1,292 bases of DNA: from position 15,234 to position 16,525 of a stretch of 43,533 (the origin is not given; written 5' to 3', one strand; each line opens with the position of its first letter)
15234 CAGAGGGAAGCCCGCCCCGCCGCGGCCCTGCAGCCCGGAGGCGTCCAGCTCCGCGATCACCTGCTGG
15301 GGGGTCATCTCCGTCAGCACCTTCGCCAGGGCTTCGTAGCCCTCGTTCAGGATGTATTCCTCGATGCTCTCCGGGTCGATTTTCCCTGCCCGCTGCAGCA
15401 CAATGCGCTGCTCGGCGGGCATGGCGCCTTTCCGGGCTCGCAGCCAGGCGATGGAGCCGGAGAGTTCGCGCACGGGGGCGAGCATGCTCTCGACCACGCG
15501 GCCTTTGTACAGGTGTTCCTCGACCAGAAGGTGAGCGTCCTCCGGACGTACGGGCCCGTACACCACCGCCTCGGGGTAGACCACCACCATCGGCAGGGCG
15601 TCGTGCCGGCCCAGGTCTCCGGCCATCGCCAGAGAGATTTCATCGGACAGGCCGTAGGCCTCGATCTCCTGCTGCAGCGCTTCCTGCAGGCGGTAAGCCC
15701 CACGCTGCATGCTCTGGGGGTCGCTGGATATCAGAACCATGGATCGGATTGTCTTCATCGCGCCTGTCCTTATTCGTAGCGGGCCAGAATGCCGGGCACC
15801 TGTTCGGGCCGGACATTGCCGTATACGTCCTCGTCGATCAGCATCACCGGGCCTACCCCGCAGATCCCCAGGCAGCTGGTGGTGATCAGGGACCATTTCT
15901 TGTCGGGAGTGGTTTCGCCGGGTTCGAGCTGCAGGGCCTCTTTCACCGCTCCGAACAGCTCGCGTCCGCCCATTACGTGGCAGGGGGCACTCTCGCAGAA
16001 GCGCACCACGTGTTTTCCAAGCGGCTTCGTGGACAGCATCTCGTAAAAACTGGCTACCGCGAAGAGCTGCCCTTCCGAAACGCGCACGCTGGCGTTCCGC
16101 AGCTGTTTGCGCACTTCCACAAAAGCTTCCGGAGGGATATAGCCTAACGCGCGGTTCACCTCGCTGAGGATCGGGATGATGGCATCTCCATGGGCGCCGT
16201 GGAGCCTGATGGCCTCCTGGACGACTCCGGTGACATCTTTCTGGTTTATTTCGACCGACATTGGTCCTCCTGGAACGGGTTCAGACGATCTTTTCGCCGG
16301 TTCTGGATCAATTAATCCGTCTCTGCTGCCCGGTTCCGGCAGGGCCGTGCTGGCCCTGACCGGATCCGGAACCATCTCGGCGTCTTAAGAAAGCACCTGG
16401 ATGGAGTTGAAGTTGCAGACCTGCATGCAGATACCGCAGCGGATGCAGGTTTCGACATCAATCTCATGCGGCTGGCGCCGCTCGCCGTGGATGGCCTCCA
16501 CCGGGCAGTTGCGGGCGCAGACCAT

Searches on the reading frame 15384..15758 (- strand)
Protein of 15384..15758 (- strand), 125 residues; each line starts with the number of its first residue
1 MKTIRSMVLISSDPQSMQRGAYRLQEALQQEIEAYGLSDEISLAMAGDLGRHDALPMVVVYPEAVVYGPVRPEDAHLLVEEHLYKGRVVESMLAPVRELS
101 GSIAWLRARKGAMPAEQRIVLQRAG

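Call 39: find_related_loci(query=A1, collection=metagenome_contigs, flank=10000)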
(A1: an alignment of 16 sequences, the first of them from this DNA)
Query A1 (125 aa) in metagenome_contigs; peptide patterns used: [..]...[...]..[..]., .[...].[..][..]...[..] (x = any residue, [..] = any of these).
600 stretches matched a pattern (row limit reached: there are more); 503 encode a relative of the query (tblastn E <= 1e-3); the best 80 are kept; 80 distinct loci.
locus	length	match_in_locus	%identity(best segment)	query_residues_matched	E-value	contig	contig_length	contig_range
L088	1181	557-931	82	1-125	3e-70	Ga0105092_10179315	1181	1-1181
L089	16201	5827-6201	76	1-125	2e-61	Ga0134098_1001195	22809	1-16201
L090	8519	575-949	70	1-125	3e-59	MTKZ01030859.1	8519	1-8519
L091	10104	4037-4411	70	1-125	4e-59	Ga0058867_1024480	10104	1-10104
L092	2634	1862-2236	69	1-125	2e-58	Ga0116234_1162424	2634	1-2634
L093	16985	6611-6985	69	1-125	5e-58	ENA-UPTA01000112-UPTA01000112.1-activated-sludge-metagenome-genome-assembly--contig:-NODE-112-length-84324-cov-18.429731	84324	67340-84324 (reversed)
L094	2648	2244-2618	69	1-125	2e-58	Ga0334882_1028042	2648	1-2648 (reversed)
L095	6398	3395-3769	68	1-125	7e-58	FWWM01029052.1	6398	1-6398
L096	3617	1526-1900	69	1-125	9e-58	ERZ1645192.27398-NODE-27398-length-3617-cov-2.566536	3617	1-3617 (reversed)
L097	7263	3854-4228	69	1-125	1e-57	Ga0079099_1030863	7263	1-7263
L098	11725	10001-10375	68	1-125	1e-57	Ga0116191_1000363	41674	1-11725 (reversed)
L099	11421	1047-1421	67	1-125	1e-57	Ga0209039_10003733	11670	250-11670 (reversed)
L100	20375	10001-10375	68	1-125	7e-58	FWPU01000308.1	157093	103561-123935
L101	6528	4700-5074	69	1-125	2e-57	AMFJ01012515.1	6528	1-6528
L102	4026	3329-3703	67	1-125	3e-57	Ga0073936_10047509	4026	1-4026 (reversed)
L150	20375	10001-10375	70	1-125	4e-55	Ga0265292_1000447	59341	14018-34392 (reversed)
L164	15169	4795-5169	62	1-125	9e-54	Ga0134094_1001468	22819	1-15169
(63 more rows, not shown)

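Call 47: search_protein_families(library=pfam, proteins=[L164:6778-7320:+, L164:7822-8511:+, L164:8533-10857:+, L164:11194-12282:+, L164:12296-13378:+, L150:4417-5466:+, L150:5482-6957:+, L150:6954-7430:+, L150:7390-8661:-], max_evalue=0.00001)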
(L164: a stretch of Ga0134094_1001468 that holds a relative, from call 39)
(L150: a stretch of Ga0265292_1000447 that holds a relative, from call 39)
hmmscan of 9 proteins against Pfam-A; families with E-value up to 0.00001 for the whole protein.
L164:6778-7320:+ (180 aa): 1 family
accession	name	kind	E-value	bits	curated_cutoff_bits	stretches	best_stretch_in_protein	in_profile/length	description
PF00027.35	cNMP_binding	-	1e-13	51.5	27.5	1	48-136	2-89/89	Cyclic nucleotide-binding domain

L164:7822-8511:+ (229 aa): 1 family
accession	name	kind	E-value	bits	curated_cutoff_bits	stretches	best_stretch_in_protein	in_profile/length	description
PF02492.25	cobW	-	1.3e-15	57.9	20.7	1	39-198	4-178/180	CobW/HypB/UreG, nucleotide-binding domain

L164:8533-10857:+ (774 aa): 5 families
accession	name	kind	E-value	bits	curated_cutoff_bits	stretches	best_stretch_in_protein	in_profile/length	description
PF22521.2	HypF_C_2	-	4e-86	289.2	27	1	510-749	1-241/241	Carbamoyltransferase, Kae1-like Domain, second subdomain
PF01300.24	Sua5_yciO_yrdC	-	1.6e-38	132.4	25.1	1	209-385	2-177/178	Telomere recombination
PF17788.7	HypF_C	-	4.3e-37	127.2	23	1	400-499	3-99/99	HypF Kae1-like domain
PF07503.17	zf-HYPF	-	9.3e-35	118.6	23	2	107-140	1-34/34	HypF finger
PF00708.24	Acylphosphatase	-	2.3e-24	85.9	22.5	1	6-88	2-85/85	Acylphosphatase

L164:11194-12282:+ (362 aa): 1 family
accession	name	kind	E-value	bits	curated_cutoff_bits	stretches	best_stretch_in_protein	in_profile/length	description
PF01924.21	HypD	-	3.1e-152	507.2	25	1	12-359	2-351/351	Hydrogenase formation hypA family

L164:12296-13378:+ (360 aa): 2 families
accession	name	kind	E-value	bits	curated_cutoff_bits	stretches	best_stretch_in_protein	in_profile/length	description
PF02769.27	AIRS_C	-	7.2e-28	98.2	23.1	1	186-336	1-153/156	AIR synthase related protein, C-terminal domain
PF00586.29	AIRS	-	5.9e-21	75.4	24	1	72-173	13-111/112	AIR synthase related protein, N-terminal domain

L150:4417-5466:+ (349 aa): 5 families
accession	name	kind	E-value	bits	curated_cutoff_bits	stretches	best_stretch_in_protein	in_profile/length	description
PF00891.24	Methyltransf_2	-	4.2e-22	79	22.3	1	121-327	1-210/210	O-methyltransferase domain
PF08100.18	Dimerisation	-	1.7e-13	50.6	25.6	1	28-95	15-88/93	O-methyltransferase dimerisation domain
PF13649.12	Methyltransf_25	-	9.9e-08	33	27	1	180-274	2-96/97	Methyltransferase domain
PF08242.18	Methyltransf_12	-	6.1e-07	30.5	30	1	180-276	1-97/98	Methyltransferase domain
PF13489.12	Methyltransf_23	-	6.7e-07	29.6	27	1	174-330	21-163/164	Methyltransferase domain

L150:5482-6957:+ (491 aa): 2 families
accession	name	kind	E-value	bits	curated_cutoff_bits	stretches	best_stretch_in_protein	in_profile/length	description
PF01979.26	Amidohydro_1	-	3.2e-44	152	25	1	59-416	2-345/345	Amidohydrolase family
PF07969.17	Amidohydro_3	-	9.1e-21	75.3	29.7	1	261-417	315-472/472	Amidohydrolase family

L150:6954-7430:+ (158 aa): 0 families

L150:7390-8661:- (423 aa): 3 families
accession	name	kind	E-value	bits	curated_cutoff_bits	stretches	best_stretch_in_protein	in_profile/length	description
PF13393.11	tRNA-synt_His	-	1.5e-44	153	25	1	10-307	1-303/308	Histidyl-tRNA synthetase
PF03129.25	HGTP_anticodon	-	6.2e-14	52.4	21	1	334-420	4-93/94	Anticodon binding domain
PF00587.30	tRNA-synt_2b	-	2.4e-08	34.7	29.3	1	67-197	2-110/179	tRNA synthetase class II core domain (G, H, P, S and T)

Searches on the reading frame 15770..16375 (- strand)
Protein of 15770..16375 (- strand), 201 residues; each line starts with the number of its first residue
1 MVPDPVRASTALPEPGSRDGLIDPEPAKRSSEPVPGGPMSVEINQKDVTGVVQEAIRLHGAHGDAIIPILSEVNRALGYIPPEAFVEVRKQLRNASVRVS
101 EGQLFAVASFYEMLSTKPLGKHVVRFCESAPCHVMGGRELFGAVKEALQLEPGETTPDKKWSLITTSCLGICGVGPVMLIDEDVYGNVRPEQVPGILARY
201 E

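Call 5: search_protein_families(library=pfam, proteins=[window:15770-16375:-], max_evalue=0.001)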
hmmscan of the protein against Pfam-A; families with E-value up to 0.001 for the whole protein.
window:15770-16375:- (201 aa): 1 family
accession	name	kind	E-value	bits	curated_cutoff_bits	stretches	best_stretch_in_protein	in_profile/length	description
PF01257.25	2Fe-2S_thioredx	-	5.7e-39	133.7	24.8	1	53-200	2-144/145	Thioredoxin-like [2Fe-2S] ferredoxin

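Call 56: search_solved_structures(query=window:15770-16261:-, max_evalue=0.00001, show_alignments=1)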
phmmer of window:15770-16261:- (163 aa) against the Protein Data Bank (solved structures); distinct sequences matched with E-value up to 0.00001: 53.
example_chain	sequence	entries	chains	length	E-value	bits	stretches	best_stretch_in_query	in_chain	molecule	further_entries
7t2r_C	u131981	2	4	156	1.8e-34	122.2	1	8-163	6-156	NiFe hydrogenase subunit C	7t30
9q8i_E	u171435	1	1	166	7.2e-28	100.8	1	27-163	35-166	NADH-quinone oxidoreductase subunit E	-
9n5u_C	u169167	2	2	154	3.5e-26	95.3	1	23-159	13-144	NfnC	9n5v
7p61_E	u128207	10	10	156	4.4e-26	95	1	28-163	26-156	NADH dehydrogenase I subunit E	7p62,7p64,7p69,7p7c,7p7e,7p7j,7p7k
7awt_E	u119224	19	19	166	4.9e-26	94.8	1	27-163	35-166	NADH-quinone oxidoreductase subunit E | NADH dehydrogenase I subunit E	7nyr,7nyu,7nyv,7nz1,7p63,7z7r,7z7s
7q4v_C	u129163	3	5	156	2.8e-25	92.4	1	13-162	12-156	Iron hydrogenase HydC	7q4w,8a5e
8a6t_C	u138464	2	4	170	4.6e-25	91.6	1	25-162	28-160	Electron bifurcating hydrogenase subunit HydC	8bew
9mqx_C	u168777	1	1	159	3.2e-24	88.9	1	28-159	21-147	NADH:ubiquinone oxidoreductase 24 kD subunit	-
7p5h_C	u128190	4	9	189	4.5e-24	88.4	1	14-161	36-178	Fe-hydrogenase, subunit gamma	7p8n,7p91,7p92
9he5_A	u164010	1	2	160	8.4e-24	87.6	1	14-162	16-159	NADH-quinone oxidoreductase subunit E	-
9hen_A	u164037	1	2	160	2.2e-23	86.2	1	14-162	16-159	NADH-quinone oxidoreductase subunit E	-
6q9c_A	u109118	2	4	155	1.5e-22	83.5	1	14-162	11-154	NADH-quinone oxidoreductase subunit E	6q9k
6hl2_A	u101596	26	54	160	1.6e-22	83.4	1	14-162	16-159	NADH-quinone oxidoreductase subunit E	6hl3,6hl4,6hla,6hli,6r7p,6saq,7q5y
9bov_C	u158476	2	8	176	2.7e-22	82.6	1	25-161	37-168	NADH dehydrogenase (Ubiquinone), 24 kDa subunit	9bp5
9heg_A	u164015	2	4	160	4.1e-22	82.1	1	14-162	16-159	NADH-quinone oxidoreductase subunit E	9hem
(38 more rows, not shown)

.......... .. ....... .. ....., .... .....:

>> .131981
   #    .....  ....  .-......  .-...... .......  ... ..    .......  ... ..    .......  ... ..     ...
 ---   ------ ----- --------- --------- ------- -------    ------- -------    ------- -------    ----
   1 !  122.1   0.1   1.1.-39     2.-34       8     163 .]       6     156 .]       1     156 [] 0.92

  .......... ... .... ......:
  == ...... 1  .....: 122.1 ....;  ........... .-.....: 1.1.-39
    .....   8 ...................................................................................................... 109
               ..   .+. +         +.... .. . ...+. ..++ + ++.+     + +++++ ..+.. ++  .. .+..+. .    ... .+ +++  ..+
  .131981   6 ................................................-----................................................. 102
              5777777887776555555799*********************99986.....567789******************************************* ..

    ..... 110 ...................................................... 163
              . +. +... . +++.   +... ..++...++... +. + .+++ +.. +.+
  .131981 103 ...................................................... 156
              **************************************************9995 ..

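Call 73: search_protein_families(library=ncbifam, proteins=[window:15770-16261:-], max_evalue=0.00001)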
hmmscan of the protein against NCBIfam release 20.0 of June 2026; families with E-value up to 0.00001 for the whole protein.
window:15770-16261:- (163 aa): 9 families
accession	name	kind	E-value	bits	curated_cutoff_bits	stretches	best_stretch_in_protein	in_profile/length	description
NF005722.0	PRK07539.1-2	equivalog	2.1e-37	128.7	141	1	13-162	12-156/157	NADH-quinone oxidoreductase subunit NuoE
TIGR01958.1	nuoE_fam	subfamily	3.4e-32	111.6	142.4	1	25-163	15-148/148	NADH-quinone oxidoreductase subunit NuoE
NF004638.0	PRK05988.1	equivalog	1.1e-29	103.2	198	1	4-161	4-156/159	formate dehydrogenase subunit gamma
NF005747.0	PRK07571.1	equivalog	1.4e-29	102.9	224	1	11-156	22-162/173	bidirectional hydrogenase complex protein HoxE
NF005725.0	PRK07539.1-5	equivalog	3.5e-26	92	220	1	24-163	37-172/174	NADH-quinone oxidoreductase subunit NuoE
NF005721.0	PRK07539.1-1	equivalog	8.4e-23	81.1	308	1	26-158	46-173/292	NADH-quinone oxidoreductase subunit NuoE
NF005723.0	PRK07539.1-3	equivalog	4.8e-20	72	226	1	27-145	25-138/158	NADH-quinone oxidoreductase subunit NuoE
NF005724.0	PRK07539.1-4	equivalog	4e-18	66.1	280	1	24-162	38-172/240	NADH-quinone oxidoreductase subunit NuoE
NF009040.0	PRK12373.1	equivalog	8.8e-14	52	514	1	22-161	33-168/400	NADH-quinone oxidoreductase subunit E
